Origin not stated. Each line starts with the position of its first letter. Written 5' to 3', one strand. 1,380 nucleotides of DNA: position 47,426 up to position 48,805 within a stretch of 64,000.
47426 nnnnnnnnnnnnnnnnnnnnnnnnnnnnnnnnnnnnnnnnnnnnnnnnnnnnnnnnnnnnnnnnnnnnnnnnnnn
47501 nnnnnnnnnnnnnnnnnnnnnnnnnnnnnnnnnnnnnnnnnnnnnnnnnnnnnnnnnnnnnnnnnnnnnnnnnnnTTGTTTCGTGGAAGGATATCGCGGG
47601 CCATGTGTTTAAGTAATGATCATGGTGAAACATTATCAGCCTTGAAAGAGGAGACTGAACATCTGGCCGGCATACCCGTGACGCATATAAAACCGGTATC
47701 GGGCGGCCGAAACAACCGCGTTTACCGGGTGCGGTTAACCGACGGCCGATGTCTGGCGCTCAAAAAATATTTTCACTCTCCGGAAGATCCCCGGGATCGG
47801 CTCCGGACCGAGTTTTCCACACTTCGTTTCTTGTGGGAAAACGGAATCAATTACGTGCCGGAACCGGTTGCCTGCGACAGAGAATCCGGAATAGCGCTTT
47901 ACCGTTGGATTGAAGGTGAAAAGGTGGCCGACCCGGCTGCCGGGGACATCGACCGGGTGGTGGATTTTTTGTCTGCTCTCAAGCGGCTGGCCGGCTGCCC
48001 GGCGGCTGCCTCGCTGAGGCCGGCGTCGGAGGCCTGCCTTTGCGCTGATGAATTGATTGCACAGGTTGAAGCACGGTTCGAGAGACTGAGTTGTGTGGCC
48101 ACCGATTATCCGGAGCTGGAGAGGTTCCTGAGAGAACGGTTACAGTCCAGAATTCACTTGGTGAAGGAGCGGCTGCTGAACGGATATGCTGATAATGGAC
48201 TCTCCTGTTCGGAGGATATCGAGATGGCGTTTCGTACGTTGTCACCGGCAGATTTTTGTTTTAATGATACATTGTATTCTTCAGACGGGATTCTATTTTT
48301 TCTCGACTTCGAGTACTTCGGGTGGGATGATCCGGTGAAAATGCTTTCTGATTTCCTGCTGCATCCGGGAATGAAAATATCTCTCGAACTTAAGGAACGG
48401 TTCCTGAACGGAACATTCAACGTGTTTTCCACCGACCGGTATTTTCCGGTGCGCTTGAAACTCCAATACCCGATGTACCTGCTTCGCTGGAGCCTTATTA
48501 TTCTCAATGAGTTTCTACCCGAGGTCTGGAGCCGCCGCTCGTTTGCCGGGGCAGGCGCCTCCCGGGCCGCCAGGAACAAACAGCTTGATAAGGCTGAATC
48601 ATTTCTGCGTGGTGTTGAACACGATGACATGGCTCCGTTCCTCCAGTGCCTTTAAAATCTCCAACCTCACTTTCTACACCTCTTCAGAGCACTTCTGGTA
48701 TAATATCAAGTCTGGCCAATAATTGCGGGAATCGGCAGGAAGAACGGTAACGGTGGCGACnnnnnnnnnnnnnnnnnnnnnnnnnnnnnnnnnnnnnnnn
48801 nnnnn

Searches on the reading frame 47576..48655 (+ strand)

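Call 74: search_protein_families(library=pfam, proteins=[window:47576-48655:+], max_evalue=0.00001)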
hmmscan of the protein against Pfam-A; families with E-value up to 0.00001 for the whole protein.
window:47576-48655:+ (359 aa): 1 family
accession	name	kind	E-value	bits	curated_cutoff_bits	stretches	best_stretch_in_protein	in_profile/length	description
PF01636.29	APH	-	4e-13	50.1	23.2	1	37-255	1-204/239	Phosphotransferase enzyme family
